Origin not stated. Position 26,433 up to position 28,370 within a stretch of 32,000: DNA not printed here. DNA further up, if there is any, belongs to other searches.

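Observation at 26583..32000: Hybrid Nqr/Rnf operon: an RnfC-type Fe-S first subunit combined with an NqrF-type terminal subunit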

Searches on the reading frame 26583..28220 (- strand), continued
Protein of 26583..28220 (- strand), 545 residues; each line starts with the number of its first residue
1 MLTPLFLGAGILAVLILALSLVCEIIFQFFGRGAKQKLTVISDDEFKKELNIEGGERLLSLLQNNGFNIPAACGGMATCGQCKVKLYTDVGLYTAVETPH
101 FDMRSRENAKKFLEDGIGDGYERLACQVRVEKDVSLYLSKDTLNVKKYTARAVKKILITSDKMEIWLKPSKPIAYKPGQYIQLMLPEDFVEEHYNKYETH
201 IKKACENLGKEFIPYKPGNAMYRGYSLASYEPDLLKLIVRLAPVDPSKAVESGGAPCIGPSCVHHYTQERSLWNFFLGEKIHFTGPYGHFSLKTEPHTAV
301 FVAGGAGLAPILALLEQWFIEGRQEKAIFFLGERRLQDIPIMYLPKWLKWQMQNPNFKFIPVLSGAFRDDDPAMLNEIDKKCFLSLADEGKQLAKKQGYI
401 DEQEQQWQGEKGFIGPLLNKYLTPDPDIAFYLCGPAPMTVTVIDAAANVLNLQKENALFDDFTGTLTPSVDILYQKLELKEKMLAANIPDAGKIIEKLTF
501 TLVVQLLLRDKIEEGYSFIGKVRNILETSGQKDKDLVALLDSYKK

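Call 41: find_related_loci(query=A2, collection=genome_contigs, flank=9000)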
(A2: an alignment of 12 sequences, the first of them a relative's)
Query A2 (545 aa) in genome_contigs; peptide patterns used: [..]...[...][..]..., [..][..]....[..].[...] (x = any residue, [..] = any of these).
600 stretches matched a pattern (row limit reached: there are more); 522 encode a relative of the query (tblastn E <= 1e-3); the best 80 are kept; 80 distinct loci.
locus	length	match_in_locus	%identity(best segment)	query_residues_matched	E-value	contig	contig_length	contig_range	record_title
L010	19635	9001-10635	89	1-545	0e+0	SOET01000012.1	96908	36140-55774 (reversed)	MAG: Candidatus Kuenenia hertensis isolate YC6 NODE_586_length_97008_cov_260.770755, whole genome shotgun sequence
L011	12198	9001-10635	87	1-545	0e+0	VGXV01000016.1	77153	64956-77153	MAG: Planctomycetota bacterium isolate K_DeepCast_100m_m2_328 K_DeepCast_100m_m2_328_Ga0194127_10000328, whole genome sh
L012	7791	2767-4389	74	1-544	0e+0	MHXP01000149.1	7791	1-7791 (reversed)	MAG: Planctomycetes bacterium GWA2_39_15 gwa2_scaffold_41460, whole genome shotgun sequence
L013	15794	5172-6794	74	1-544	0e+0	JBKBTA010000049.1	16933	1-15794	MAG: Candidatus Brocadia sp. isolate 21I_052.bin.35 NODE_49_length_16933_cov_5.399027, whole genome shotgun sequence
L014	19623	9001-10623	73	1-544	0e+0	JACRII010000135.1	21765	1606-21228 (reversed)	MAG: Planctomycetota bacterium isolate NC_groundwater_1799_Pr3_B-0.1um_42_210 SR-2_scaffold_141_1844506, whole genome sh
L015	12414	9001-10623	72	1-544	0e+0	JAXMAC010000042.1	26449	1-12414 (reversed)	MAG: Candidatus Brocadiaceae bacterium isolate STL-AMX1 opera.44.fa-42, whole genome shotgun sequence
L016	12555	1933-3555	73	1-544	0e+0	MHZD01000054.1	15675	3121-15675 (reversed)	MAG: Planctomycetes bacterium RIFOXYC2_FULL_41_27 rifoxyc2_full_scaffold_1783, whole genome shotgun sequence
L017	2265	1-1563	72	21-544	0e+0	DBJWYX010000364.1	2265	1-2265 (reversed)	MAG TPA_asm: Candidatus Wunengus sp. YC64 NODE_24714_length_2265_cov_4.890045, whole genome shotgun sequence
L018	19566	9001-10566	73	20-544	0e+0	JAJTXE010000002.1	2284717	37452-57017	MAG: Candidatus Brocadia sp. isolate DTUAMX2 2-Genome30, whole genome shotgun sequence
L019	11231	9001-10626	69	1-544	0e+0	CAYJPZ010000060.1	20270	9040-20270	MAG TPA_asm: uncultured candidatus Brocadiaceae bacterium isolate ERP124720_co1_183 genome assembly, contig: NODE_3397_l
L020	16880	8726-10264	71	20-532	0e+0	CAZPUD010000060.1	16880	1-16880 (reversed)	MAG TPA_asm: uncultured candidatus Brocadiaceae bacterium isolate SRP093185_co1_14 genome assembly, contig: NODE_2222_le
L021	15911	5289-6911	73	1-544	0e+0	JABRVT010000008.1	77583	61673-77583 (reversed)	MAG: Candidatus Brocadia sp. isolate MAG-01r c_000000000125, whole genome shotgun sequence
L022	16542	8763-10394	58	1-544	0e+0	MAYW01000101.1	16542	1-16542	MAG: Candidatus Scalindua rubra isolate BSI-1 SCARUB_contig000101, whole genome shotgun sequence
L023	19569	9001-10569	59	22-544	0e+0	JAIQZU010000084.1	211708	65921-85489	MAG: Candidatus Scalindua sp. isolate OFTM1 OFTM1_83, whole genome shotgun sequence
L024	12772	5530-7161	56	1-544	0e+0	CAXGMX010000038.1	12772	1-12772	MAG TPA_asm: uncultured bacterium isolate ERR164412_binner123_Refined_7 genome assembly, contig: ERZ5402182.81, whole ge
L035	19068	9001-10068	28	3-462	4e-43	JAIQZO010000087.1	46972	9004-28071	MAG: Candidatus Anammoxibacter sp. isolate OFTM134 OFTM134_86, whole genome shotgun sequence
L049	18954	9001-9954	28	47-461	6e-41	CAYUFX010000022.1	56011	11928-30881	MAG TPA_asm: uncultured Pirellulales bacterium isolate binchicken_co89_457 genome assembly, contig: NODE_668_length_5601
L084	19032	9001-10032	28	1-445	5e-38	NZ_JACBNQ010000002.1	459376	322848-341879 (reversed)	Sedimentibacter hydroxybenzoicus DSM 7310 contig2, whole genome shotgun sequence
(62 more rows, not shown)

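Call 63: search_protein_families(library=ncbifam, proteins=[L049:4482-5921:+, L049:5918-7006:+, L049:8878-9963:+, L035:3717-5249:+, L035:5246-6319:+, L035:8989-10071:+, L009:3612-5177:+, L084:8992-10083:+, L084:6120-7169:+], max_evalue=1e-10)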
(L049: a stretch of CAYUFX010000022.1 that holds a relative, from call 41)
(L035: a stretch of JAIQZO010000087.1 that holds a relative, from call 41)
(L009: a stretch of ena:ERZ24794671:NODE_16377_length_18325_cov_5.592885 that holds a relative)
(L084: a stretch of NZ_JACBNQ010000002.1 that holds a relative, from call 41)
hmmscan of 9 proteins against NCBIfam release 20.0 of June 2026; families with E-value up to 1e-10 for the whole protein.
L049:4482-5921:+ (479 aa): 7 families
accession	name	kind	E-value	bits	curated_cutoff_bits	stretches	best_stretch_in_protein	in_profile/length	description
NF003761.0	PRK05352.1-4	equivalog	2.9e-58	197.7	450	1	2-450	6-447/449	Na(+)-translocating NADH-quinone reductase subunit A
TIGR01936.1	nqrA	equivalog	6.9e-39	134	321.05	1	38-450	39-443/446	NADH:ubiquinone reductase (Na(+)-transporting) subunit A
TIGR01945.1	rnfC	subfamily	4.1e-35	121.2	245.95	2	378-450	362-434/435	RnfABCDGE type electron transport complex subunit C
NF003454.1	PRK05035.1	equivalog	6.8e-35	120.6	345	2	376-467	364-453/556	electron transport complex subunit RsxC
NF003759.0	PRK05352.1-2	equivalog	8e-34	117.1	505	1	42-450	43-446/447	Na(+)-translocating NADH-quinone reductase subunit A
NF003762.0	PRK05352.1-5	equivalog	4.2e-19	68.5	819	1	43-449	44-442/444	Na(+)-translocating NADH-quinone reductase subunit A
NF041837.1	rnfC_Methano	equivalog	7.7e-17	61.3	650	1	374-457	353-436/438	Rnf electron transport complex subunit RnfC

L049:5918-7006:+ (362 aa): 6 families
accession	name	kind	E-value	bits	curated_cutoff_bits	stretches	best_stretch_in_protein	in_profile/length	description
NF003756.0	PRK05349.1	equivalog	8.2e-107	357.6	414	2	77-357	117-399/406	NADH:ubiquinone reductase (Na(+)-transporting) subunit B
TIGR01937.1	nqrB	equivalog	2.6e-101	339.5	349.9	2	75-351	115-406/413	NADH:ubiquinone reductase (Na(+)-transporting) subunit B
TIGR01946.1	rnfD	subfamily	2e-80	270.6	207.05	1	45-348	1-318/327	RnfABCDGE type electron transport complex subunit D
NF002181.0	PRK01024.1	equivalog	1.2e-79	268.4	792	3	78-174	118-215/503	Na(+)-transporting NADH-quinone reductase subunit B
NF002011.0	PRK00816.1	equivalog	1.2e-62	212.1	415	1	43-348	6-340/352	electron transport complex subunit RsxD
NF041838.1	rnfD_Methano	equivalog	8.5e-49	166.4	400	2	42-182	4-148/285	Rnf electron transport complex subunit RnfD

L049:8878-9963:+ (361 aa): 19 families
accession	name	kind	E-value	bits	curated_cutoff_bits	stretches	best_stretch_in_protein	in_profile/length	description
TIGR01941.1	nqrF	equivalog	4.5e-82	276.1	295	2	5-172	3-171/405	NADH:ubiquinone reductase (Na(+)-transporting) subunit F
NF040810.1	BenC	equivalog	3.4e-41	141.5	430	1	46-355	16-322/333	benzoate 1,2-dioxygenase electron transfer component BenC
NF045803.1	MethMoxFADbindMmoC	equivalog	6.8e-38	130.3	500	1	48-354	19-331/343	aromatic/alkene monooxygenase hydroxylase FAD-binding subunit MmoC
NF007964.0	PRK10684.1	equivalog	1.2e-34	119.7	383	1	137-360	16-235/333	NADH oxidoreductase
NF058606.1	GlBtMonoRdsGbcB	equivalog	9.1e-32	110.3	500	1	139-354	22-238/362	glycine betaine monooxygenase reductase subunit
NF008822.0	PRK11872.1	equivalog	5.1e-30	104.6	402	1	46-355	18-327/341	anthranilate 1,2-dioxygenase electron transfer component AntC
TIGR02160.1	PA_CoA_Oxy5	hypoth_equivalog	5.8e-25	87.9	420.8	1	157-354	30-232/352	1,2-phenylacetyl-CoA epoxidase subunit PaaE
NF009805.0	PRK13289.1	equivalog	9.9e-24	84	432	1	158-354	183-383/399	NO-inducible flavohemoprotein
NF058510.1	bifunc_CpcD_PetH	exception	2.7e-20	72.5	635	1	203-302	219-327/405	bifunctional rod-capping linker CpcD/ferredoxin--NADP reductase PetH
NF045929.1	FNRPetHCyano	equivalog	4.1e-20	72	600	1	203-301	223-332/411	ferredoxin--NADP reductase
NF006220.0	PRK08345.1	subfamily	1.2e-19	70.7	395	1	135-353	15-241/294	cytochrome-c3 hydrogenase subunit gamma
NF005963.0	PRK08051.1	equivalog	2.8e-17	62.8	230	1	135-353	8-220/233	NAD(P)H-flavin reductase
NF040830.1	sulfhyd_ShyC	equivalog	5.1e-15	55.4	600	1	139-354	15-236/288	NAD(P)-dependent hydrogenase/sulfhydrogenase 2 subunit gamma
NF004317.0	PRK05713.1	equivalog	1.3e-14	54.2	338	1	37-304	3-262/312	iron-sulfur-binding ferredoxin reductase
NF040835.1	sulfhyd_HydG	equivalog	4.9e-14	52.3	650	1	139-352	26-237/292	NADPH-dependent hydrogenase/sulfhydrogenase 1 subunit gamma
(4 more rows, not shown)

L035:3717-5249:+ (510 aa): 9 families
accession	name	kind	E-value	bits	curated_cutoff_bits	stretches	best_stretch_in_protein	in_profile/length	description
TIGR01945.1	rnfC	subfamily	1.2e-71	241.5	245.95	2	8-379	4-354/435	RnfABCDGE type electron transport complex subunit C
NF003454.1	PRK05035.1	equivalog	2.1e-68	231.2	345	2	6-377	4-355/556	electron transport complex subunit RsxC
NF003761.0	PRK05352.1-4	equivalog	3.9e-49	167.6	450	1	14-494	12-447/449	Na(+)-translocating NADH-quinone reductase subunit A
TIGR01936.1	nqrA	equivalog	5.8e-37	127.6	321.05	1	244-492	201-443/446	NADH:ubiquinone reductase (Na(+)-transporting) subunit A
NF041837.1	rnfC_Methano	equivalog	1.1e-36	126.6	650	2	420-497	355-432/438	Rnf electron transport complex subunit RnfC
NF003759.0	PRK05352.1-2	equivalog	2.2e-29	102.5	505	1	289-488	240-440/447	Na(+)-translocating NADH-quinone reductase subunit A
NF003762.0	PRK05352.1-5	equivalog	1.7e-19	69.8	819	1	290-489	238-438/444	Na(+)-translocating NADH-quinone reductase subunit A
TIGR04481.1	PR_assoc_PrdC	equivalog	2.3e-15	56.3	490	1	35-339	2-267/425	proline reductase-associated electron transfer protein PrdC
NF003758.0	PRK05352.1-1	equivalog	2e-14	53.2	850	1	249-486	215-451/468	Na(+)-translocating NADH-quinone reductase subunit A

L035:5246-6319:+ (357 aa): 6 families
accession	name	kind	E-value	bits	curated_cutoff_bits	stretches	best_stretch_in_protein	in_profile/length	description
NF003756.0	PRK05349.1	equivalog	1.7e-95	320.3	414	1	82-353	122-397/406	NADH:ubiquinone reductase (Na(+)-transporting) subunit B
TIGR01937.1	nqrB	equivalog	2.6e-90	303.3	349.9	1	82-350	122-407/413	NADH:ubiquinone reductase (Na(+)-transporting) subunit B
TIGR01946.1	rnfD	subfamily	1.7e-80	270.8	207.05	1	46-346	1-318/327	RnfABCDGE type electron transport complex subunit D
NF002181.0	PRK01024.1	equivalog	9e-74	249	792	2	82-174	122-214/503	Na(+)-transporting NADH-quinone reductase subunit B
NF002011.0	PRK00816.1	equivalog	7.8e-62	209.4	415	2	191-347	179-341/352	electron transport complex subunit RsxD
NF041838.1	rnfD_Methano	equivalog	6.1e-49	166.9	400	2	44-176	6-141/285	Rnf electron transport complex subunit RnfD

L035:8989-10071:+ (360 aa): 22 families
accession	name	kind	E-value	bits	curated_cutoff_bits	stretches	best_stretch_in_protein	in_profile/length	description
TIGR01941.1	nqrF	equivalog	3.9e-92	309.2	295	2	8-182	6-183/405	NADH:ubiquinone reductase (Na(+)-transporting) subunit F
NF040810.1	BenC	equivalog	1.5e-57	195.3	430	1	47-360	18-330/333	benzoate 1,2-dioxygenase electron transfer component BenC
NF045803.1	MethMoxFADbindMmoC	equivalog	3.8e-55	187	500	1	43-360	15-340/343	aromatic/alkene monooxygenase hydroxylase FAD-binding subunit MmoC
NF008822.0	PRK11872.1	equivalog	1.2e-48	165.8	402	1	44-360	17-335/341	anthranilate 1,2-dioxygenase electron transfer component AntC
NF005963.0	PRK08051.1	equivalog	3.8e-36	124.5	230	1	129-360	3-230/233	NAD(P)H-flavin reductase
NF058606.1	GlBtMonoRdsGbcB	equivalog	4.9e-33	114.5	500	1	136-351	20-238/362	glycine betaine monooxygenase reductase subunit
NF009805.0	PRK13289.1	equivalog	1e-32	113.6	432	1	154-360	180-392/399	NO-inducible flavohemoprotein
NF052252.1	flav_redu_LuxG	exception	4.7e-31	107.8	340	1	131-360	2-229/232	flavin mononucleotide reductase LuxG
NF007964.0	PRK10684.1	equivalog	2.1e-29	102.5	383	1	130-360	10-237/333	NADH oxidoreductase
NF006220.0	PRK08345.1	subfamily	7.2e-27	94.4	395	1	130-357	11-248/294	cytochrome-c3 hydrogenase subunit gamma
TIGR02160.1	PA_CoA_Oxy5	hypoth_equivalog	1.7e-25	89.6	420.8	1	133-360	5-241/352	1,2-phenylacetyl-CoA epoxidase subunit PaaE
NF040835.1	sulfhyd_HydG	equivalog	1.3e-21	77.1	650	1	131-357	19-245/292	NADPH-dependent hydrogenase/sulfhydrogenase 1 subunit gamma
NF040830.1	sulfhyd_ShyC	equivalog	2.8e-21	75.9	600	1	128-351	5-236/288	NAD(P)-dependent hydrogenase/sulfhydrogenase 2 subunit gamma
TIGR02911.1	sulfite_red_B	equivalog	1.3e-20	73.6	288.6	1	158-358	30-222/261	anaerobic sulfite reductase subunit AsrB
NF000796.0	PRK00054.1-1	equivalog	1.4e-18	67.1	224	1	131-349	5-193/254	dihydroorotate dehydrogenase electron transfer subunit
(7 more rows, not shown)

L009:3612-5177:+ (521 aa): 9 families
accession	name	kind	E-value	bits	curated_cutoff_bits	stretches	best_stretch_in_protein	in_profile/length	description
TIGR01945.1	rnfC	subfamily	1.6e-75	254.3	245.95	2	27-395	4-370/435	RnfABCDGE type electron transport complex subunit C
NF003454.1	PRK05035.1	equivalog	2.3e-64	217.8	345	2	40-369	20-345/556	electron transport complex subunit RsxC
NF003761.0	PRK05352.1-4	equivalog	1.7e-53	181.9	450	2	290-496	240-447/449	Na(+)-translocating NADH-quinone reductase subunit A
TIGR01936.1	nqrA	equivalog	1.1e-42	146.5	321.05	1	288-487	234-436/446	NADH:ubiquinone reductase (Na(+)-transporting) subunit A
NF003759.0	PRK05352.1-2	equivalog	5.8e-39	134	505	1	289-482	238-432/447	Na(+)-translocating NADH-quinone reductase subunit A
NF041837.1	rnfC_Methano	equivalog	2e-31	109.4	650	1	418-492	351-425/438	Rnf electron transport complex subunit RnfC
NF003762.0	PRK05352.1-5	equivalog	7.8e-29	100.5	819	1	290-487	236-434/444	Na(+)-translocating NADH-quinone reductase subunit A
TIGR04481.1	PR_assoc_PrdC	equivalog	1.3e-23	83.6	490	1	54-378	2-304/425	proline reductase-associated electron transfer protein PrdC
NF003758.0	PRK05352.1-1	equivalog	2.7e-16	59.3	850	1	288-486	244-449/468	Na(+)-translocating NADH-quinone reductase subunit A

L084:8992-10083:+ (363 aa): 19 families
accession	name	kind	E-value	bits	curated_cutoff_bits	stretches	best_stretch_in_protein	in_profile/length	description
TIGR01941.1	nqrF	equivalog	1.7e-65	221.5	295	2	5-173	2-173/405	NADH:ubiquinone reductase (Na(+)-transporting) subunit F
NF040810.1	BenC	equivalog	8e-49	166.6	430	1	48-363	18-330/333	benzoate 1,2-dioxygenase electron transfer component BenC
NF045803.1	MethMoxFADbindMmoC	equivalog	1e-47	162.6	500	1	48-363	19-340/343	aromatic/alkene monooxygenase hydroxylase FAD-binding subunit MmoC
NF008822.0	PRK11872.1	equivalog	2e-40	138.8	402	1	35-363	5-335/341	anthranilate 1,2-dioxygenase electron transfer component AntC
NF005963.0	PRK08051.1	equivalog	3.1e-32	111.7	230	1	134-363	7-230/233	NAD(P)H-flavin reductase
TIGR02160.1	PA_CoA_Oxy5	hypoth_equivalog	2.2e-29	102.4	420.8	1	136-363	7-241/352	1,2-phenylacetyl-CoA epoxidase subunit PaaE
NF007964.0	PRK10684.1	equivalog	2.9e-28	98.8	383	1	133-363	12-237/333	NADH oxidoreductase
NF006220.0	PRK08345.1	subfamily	3.4e-28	98.7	395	1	130-359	10-247/294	cytochrome-c3 hydrogenase subunit gamma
NF009805.0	PRK13289.1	equivalog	8.8e-28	97.3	432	1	152-363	178-392/399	NO-inducible flavohemoprotein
NF058606.1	GlBtMonoRdsGbcB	equivalog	2e-27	96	500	1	158-351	42-234/362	glycine betaine monooxygenase reductase subunit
NF052252.1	flav_redu_LuxG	exception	1.1e-26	93.4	340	1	134-363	4-229/232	flavin mononucleotide reductase LuxG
NF040835.1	sulfhyd_HydG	equivalog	3.2e-25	89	650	1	133-359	20-244/292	NADPH-dependent hydrogenase/sulfhydrogenase 1 subunit gamma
NF004317.0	PRK05713.1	equivalog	7.4e-23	81.3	338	1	42-363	8-308/312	iron-sulfur-binding ferredoxin reductase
NF040830.1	sulfhyd_ShyC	equivalog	4.3e-18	65.5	600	1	129-359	5-241/288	NAD(P)-dependent hydrogenase/sulfhydrogenase 2 subunit gamma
TIGR02911.1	sulfite_red_B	equivalog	4.4e-16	58.8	288.6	1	150-361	21-222/261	anaerobic sulfite reductase subunit AsrB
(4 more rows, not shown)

L084:6120-7169:+ (349 aa): 6 families
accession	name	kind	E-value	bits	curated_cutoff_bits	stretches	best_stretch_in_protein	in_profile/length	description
NF003756.0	PRK05349.1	equivalog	1.5e-70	238.1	414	1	65-344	121-402/406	NADH:ubiquinone reductase (Na(+)-transporting) subunit B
TIGR01946.1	rnfD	subfamily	9.1e-63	212.6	207.05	1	40-336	11-322/327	RnfABCDGE type electron transport complex subunit D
TIGR01937.1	nqrB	equivalog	1.5e-61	208.5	349.9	1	52-339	107-410/413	NADH:ubiquinone reductase (Na(+)-transporting) subunit B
NF002181.0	PRK01024.1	equivalog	1.3e-43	149.5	792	2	200-338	346-498/503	Na(+)-transporting NADH-quinone reductase subunit B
NF002011.0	PRK00816.1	equivalog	8.7e-42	143.4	415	1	39-338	17-346/352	electron transport complex subunit RsxD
NF041838.1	rnfD_Methano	equivalog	4.9e-34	118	400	2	35-157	13-138/285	Rnf electron transport complex subunit RnfD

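Call 70: find_homologous_proteins(query=P0234, max_evalue=1e-20)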
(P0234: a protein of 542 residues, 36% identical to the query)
Query P0234 (542 aa): 25 proteins with E <= 1e-20 among 8000 candidates.
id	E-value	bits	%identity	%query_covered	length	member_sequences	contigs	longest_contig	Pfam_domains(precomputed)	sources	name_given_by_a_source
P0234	0.0e+0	1269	100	100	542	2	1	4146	PF00111.33,PF00175.27,PF00970.31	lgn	-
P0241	0.0e+0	1011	79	97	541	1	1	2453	PF00111.33,PF00175.27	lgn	-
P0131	1.4e-93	332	35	97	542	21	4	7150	PF00111.33,PF00175.27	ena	-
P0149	1.7e-93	332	36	92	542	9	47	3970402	PF00111.33,PF00175.27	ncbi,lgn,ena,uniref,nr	ncbi:MAG: hypothetical protein DWB56_09040 [Candidatus Jettenia sp.]|uniref:Na+-translocating NADH-q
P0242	1.4e-34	137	32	73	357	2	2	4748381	PF00111.33,PF00175.27,PF00970.31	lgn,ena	-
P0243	4.0e-34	136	32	66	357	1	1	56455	PF00111.33,PF00175.27,PF00970.31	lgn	-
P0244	4.0e-34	136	31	76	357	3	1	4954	PF00111.33,PF00175.27,PF00970.31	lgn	-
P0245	2.8e-33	133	32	66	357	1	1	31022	PF00111.33,PF00175.27,PF00970.31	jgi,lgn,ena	-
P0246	1.6e-32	131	29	76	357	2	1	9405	PF00111.33,PF00175.27,PF00970.31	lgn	-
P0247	4.1e-32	129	29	78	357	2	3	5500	PF00111.33,PF00175.27,PF00970.31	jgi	-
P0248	5.6e-32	129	31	66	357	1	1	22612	PF00111.33,PF00175.27,PF00970.31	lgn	-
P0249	2.4e-31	127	31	69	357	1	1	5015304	PF00111.33,PF00175.27,PF00970.31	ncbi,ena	-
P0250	2.7e-31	127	31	66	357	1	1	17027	PF00111.33,PF00175.27,PF00970.31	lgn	-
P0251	5.5e-31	126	29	76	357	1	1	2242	PF00111.33,PF00175.27,PF00970.31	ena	-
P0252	1.4e-29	121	27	80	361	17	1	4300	PF00111.33,PF00175.27,PF00970.31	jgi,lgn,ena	-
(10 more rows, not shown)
